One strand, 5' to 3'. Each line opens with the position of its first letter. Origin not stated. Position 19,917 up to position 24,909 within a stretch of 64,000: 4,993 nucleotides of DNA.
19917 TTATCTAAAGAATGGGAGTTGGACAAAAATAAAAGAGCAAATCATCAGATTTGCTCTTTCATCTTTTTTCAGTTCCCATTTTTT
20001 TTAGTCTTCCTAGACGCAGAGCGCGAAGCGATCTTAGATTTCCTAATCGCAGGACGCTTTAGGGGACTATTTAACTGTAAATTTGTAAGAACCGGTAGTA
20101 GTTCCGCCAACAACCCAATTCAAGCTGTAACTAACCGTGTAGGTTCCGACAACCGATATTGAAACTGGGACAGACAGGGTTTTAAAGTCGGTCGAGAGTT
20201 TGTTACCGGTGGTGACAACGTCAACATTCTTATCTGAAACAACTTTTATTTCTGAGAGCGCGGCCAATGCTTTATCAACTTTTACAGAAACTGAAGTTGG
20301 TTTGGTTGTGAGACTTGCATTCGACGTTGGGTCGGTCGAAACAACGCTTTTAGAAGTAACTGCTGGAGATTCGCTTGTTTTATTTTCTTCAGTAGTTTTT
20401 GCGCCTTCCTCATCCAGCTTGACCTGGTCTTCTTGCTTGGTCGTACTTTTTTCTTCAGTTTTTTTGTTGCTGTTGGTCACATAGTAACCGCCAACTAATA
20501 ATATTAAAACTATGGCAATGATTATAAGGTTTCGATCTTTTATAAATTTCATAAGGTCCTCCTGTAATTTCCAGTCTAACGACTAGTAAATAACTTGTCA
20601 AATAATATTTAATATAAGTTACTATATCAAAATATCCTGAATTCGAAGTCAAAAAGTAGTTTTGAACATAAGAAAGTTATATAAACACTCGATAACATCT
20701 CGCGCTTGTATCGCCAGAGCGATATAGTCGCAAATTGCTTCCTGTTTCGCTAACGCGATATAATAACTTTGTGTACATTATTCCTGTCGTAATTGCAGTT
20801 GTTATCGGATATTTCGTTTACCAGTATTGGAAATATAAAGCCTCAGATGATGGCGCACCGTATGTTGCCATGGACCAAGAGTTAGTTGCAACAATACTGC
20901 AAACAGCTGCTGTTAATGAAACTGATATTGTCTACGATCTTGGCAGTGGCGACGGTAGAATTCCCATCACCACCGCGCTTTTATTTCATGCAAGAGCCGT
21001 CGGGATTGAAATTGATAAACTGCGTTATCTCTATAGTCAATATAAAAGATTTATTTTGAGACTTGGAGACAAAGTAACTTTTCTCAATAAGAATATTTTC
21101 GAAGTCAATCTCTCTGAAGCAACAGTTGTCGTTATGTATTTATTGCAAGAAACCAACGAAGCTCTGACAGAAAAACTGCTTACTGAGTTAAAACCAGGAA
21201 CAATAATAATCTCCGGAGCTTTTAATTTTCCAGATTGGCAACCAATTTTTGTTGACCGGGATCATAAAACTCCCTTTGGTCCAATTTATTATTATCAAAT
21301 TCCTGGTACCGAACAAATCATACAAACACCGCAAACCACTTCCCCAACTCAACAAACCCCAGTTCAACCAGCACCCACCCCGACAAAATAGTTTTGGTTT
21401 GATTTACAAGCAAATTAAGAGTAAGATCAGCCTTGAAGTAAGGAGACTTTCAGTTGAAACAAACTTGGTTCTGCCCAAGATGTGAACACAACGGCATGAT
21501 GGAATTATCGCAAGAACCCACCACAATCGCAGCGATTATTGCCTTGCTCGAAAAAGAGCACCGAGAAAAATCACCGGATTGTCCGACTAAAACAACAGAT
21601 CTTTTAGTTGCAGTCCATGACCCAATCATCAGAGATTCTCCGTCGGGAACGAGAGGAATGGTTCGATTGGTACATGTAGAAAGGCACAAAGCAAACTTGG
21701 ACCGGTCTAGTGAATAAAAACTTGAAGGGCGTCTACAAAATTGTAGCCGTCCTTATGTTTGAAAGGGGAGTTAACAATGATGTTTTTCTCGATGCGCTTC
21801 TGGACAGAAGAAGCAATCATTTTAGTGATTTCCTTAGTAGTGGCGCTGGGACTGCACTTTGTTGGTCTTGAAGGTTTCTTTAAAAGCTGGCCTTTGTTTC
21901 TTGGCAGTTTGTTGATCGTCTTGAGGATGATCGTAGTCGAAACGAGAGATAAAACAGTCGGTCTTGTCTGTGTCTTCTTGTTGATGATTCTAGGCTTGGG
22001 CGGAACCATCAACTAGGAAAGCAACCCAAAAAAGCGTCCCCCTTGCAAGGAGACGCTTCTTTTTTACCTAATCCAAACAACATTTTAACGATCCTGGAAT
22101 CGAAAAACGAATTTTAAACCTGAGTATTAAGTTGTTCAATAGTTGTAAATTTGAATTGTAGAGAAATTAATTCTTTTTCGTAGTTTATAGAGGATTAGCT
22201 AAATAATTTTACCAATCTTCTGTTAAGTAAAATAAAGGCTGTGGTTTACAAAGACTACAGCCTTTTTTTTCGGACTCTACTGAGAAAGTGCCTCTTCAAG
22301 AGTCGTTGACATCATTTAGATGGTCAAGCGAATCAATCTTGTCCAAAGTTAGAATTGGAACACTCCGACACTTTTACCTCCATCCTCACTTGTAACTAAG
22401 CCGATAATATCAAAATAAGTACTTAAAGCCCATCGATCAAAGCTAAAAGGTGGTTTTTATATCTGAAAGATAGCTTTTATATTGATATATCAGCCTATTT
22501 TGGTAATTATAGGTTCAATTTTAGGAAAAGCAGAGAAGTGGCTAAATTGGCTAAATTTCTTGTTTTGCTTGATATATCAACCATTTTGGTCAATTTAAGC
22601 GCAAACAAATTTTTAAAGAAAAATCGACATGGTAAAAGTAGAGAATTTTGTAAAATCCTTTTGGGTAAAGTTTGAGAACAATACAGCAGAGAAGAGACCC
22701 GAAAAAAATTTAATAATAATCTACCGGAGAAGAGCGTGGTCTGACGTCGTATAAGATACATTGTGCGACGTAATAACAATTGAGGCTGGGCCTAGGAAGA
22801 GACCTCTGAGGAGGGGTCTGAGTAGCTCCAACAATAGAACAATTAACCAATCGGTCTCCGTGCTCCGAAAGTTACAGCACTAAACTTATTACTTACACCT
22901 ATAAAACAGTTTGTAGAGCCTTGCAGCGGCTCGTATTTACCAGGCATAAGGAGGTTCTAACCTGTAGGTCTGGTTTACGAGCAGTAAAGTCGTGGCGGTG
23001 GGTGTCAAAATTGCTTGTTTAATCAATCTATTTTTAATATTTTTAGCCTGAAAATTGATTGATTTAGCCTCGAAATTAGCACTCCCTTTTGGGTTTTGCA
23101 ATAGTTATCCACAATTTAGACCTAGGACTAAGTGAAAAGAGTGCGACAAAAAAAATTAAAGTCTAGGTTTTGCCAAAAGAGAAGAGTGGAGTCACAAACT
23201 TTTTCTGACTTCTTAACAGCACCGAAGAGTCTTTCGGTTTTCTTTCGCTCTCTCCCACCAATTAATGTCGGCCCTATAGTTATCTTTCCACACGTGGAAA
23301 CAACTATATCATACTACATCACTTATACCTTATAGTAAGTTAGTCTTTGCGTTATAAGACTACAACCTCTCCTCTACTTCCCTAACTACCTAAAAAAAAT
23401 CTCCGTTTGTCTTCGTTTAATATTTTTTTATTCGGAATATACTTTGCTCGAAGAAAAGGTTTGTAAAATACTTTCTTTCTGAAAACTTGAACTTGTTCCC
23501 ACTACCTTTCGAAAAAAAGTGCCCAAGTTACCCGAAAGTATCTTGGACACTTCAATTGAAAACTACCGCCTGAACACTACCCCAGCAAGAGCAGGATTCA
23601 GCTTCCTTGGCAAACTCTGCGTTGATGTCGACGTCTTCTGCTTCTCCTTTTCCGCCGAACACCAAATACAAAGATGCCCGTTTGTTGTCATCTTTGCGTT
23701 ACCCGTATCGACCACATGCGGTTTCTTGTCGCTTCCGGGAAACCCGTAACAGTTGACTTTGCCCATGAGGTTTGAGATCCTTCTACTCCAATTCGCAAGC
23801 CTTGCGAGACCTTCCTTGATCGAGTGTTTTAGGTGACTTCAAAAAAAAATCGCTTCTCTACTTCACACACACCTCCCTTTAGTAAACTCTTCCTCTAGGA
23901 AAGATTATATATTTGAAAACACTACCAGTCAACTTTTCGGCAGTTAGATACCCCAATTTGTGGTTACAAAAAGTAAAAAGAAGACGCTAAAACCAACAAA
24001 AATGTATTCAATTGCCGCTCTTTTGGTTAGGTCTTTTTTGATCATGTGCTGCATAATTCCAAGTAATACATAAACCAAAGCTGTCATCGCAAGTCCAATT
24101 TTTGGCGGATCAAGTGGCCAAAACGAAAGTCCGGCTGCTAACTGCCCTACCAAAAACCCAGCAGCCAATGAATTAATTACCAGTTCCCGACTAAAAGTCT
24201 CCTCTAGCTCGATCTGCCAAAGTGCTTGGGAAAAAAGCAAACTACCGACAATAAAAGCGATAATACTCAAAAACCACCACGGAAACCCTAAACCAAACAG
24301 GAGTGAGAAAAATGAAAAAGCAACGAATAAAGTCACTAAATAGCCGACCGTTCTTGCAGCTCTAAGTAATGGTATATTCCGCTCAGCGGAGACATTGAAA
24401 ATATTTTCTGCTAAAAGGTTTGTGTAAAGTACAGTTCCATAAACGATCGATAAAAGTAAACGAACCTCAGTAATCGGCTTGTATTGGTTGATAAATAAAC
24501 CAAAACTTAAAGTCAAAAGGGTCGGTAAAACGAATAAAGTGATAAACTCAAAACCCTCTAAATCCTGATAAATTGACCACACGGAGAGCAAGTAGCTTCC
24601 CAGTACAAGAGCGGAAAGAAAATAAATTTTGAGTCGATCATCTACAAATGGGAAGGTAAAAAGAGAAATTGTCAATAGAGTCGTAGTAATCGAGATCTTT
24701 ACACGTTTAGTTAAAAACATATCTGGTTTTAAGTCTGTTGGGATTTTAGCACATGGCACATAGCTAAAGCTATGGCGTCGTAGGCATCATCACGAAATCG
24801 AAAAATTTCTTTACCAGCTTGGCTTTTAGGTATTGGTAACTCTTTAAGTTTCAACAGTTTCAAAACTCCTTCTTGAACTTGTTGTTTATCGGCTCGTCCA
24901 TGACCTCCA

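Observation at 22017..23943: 1.9-kb gene-free tract between convergent genes, with internal repeats, hairpins and an orphan terminator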

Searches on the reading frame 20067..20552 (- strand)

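Call 95: search_protein_families(library=pfam, proteins=[window:20067-20552:-], max_evalue=0.001)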
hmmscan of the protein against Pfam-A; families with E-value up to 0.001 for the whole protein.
window:20067-20552:- (161 aa): 2 families
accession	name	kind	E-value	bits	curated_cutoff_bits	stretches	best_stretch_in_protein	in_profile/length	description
PF04234.18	CopC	-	3.7e-09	37.9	23.3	1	69-160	3-92/92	CopC domain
PF12685.13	SpoIIIAH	-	0.00027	21.4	30.6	1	7-83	2-80/191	SpoIIIAH-like protein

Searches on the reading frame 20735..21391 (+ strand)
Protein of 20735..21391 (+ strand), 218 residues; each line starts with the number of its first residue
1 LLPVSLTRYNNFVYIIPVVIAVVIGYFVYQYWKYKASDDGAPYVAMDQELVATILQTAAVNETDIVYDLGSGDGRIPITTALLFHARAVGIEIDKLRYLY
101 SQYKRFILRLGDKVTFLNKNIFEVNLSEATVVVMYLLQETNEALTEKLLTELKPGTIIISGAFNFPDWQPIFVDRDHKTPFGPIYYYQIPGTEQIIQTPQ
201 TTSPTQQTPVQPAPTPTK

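Call 40: search_protein_families(library=pfam, proteins=[window:20735-21391:+], max_evalue=0.01)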
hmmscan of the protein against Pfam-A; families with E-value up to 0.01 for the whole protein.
window:20735-21391:+ (218 aa): 3 families
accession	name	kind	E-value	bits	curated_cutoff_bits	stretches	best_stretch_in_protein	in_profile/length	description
PF08123.19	DOT1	-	1.5e-07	31.6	23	1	43-160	23-156/205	Histone methylation protein DOT1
PF06325.19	PrmA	-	0.00055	19.9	22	1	59-161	158-260/296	Ribosomal protein L11 methyltransferase (PrmA)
PF00398.26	RrnaAD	-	0.0013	18.4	24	1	46-128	14-92/263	Ribosomal RNA adenine dimethylase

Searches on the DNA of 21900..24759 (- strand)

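Call 7: search_rna_families(source=window, start=21900, end=24100, threshold=evalue, max_evalue=10, show_alignments=3)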
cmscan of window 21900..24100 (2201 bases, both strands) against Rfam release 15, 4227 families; matches with E-value up to 10: 6.
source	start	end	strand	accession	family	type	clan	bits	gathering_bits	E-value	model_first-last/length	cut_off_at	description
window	22152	22268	+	RF02728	HrrF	Gene; sRNA;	-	22.8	77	0.44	1-116/116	no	Haemophilus regulatory RNA responsive to iron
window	22399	22507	+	RF02324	TtnuHACA17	Gene; snRNA; snoRNA; HACA-box;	-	21.3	100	8.3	1-118/118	no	Tetrahymena snoRNA TtnuHACA17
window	22022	22143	-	RF02084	STnc130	Gene; sRNA;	-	19.9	55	7.2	1-135/135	no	Enterobacteria sRNA STnc130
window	22171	22238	-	RF03959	mir-303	Gene; miRNA;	-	19.1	77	5.8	1-70/70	no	mir-303 microRNA precursor family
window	22027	22122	-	RF01859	Phe_leader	Cis-reg; leader;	-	18.6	55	6.7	1-125/125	no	Phenylalanine leader peptide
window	22997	23089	+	RF00742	MIR162_1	Gene; miRNA;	CL00150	16.6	75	3.2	1-112/112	no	MIR162_1 microRNA precursor family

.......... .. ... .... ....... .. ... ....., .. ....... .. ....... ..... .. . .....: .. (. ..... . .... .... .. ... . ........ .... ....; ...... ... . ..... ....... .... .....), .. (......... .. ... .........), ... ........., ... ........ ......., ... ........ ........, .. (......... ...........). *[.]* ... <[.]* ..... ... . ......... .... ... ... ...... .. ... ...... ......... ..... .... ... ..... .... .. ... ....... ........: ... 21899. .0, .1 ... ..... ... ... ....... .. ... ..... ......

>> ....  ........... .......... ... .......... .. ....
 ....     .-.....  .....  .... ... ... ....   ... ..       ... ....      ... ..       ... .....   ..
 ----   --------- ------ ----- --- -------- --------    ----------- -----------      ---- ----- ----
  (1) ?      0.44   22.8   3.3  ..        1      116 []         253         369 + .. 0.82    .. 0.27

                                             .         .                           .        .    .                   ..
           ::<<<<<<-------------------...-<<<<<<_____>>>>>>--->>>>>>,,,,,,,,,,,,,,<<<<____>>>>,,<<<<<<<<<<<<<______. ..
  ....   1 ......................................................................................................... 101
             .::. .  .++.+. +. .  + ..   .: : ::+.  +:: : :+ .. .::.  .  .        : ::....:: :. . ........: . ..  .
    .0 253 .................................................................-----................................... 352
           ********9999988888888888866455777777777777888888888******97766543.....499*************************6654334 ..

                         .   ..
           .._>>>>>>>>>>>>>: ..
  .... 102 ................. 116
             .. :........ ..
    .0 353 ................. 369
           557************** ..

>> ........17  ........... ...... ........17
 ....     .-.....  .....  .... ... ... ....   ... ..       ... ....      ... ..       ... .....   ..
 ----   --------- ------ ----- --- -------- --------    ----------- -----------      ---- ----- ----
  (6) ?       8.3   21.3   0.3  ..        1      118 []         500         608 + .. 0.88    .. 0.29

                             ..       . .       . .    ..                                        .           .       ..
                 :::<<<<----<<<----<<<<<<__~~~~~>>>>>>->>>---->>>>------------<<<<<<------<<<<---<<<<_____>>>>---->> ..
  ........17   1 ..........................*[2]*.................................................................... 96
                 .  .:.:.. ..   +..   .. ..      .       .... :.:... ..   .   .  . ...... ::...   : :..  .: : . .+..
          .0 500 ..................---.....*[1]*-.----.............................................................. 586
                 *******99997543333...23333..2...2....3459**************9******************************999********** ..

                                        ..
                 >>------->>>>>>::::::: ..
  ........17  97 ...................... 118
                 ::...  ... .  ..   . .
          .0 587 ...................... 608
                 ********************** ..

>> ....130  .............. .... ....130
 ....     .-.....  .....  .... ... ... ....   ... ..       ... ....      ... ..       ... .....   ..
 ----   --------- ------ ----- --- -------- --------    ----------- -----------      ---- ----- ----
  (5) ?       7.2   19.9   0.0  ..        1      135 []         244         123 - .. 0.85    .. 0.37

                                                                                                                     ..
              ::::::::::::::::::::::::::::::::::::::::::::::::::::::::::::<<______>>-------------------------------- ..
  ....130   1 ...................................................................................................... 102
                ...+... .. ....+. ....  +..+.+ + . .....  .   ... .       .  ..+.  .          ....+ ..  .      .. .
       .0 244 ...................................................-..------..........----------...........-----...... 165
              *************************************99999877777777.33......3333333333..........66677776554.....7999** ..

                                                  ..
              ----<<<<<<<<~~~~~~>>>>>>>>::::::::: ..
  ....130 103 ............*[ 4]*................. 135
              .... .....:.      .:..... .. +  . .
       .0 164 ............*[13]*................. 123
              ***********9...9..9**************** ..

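Call 28: search_rna_families(sources=[L008, L009, L011, L012, L013, L014, L015, L016, L017, L018, L019, L020, L021, L022, L023, L024], threshold=gathering)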
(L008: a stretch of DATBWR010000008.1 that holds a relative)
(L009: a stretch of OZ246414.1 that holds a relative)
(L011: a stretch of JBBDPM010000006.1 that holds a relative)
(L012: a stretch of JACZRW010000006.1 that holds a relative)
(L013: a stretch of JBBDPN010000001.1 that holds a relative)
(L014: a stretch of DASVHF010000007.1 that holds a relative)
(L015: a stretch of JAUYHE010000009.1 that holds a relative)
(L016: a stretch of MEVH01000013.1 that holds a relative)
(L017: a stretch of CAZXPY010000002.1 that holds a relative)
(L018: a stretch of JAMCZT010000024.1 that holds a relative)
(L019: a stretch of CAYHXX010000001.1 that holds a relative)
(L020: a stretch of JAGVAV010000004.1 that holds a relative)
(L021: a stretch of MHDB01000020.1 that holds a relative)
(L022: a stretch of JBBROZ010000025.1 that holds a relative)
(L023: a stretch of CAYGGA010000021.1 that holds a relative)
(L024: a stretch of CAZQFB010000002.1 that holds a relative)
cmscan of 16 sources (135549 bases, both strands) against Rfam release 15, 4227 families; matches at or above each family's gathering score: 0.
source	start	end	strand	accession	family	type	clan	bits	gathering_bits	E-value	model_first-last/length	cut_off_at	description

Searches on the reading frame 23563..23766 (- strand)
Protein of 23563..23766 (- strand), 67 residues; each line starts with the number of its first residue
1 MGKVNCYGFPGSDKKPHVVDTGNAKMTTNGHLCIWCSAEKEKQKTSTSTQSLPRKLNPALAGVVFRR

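Call 62: find_homologous_proteins(query=window:23563-23766:-, max_evalue=0.01)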
Query window:23563-23766:- (67 aa): 2 proteins with E <= 0.01 among 2 candidates.
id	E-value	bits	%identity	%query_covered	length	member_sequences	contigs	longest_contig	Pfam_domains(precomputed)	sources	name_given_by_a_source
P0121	1.2e-39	150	100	100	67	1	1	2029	-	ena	-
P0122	2.5e-26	108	76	100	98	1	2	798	-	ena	-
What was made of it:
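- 23563..23766 (-): Small protein gene, 67 aa (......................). Restricted to the closest clade. An identical 67-aa protein and a 76% relative exist in the protein database (call 62).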

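Call 68: search_protein_families(library=ncbifam, proteins=[window:23563-23766:-], max_evalue=0.001)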
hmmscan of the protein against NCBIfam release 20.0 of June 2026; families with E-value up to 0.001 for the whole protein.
window:23563-23766:- (67 aa): 0 families
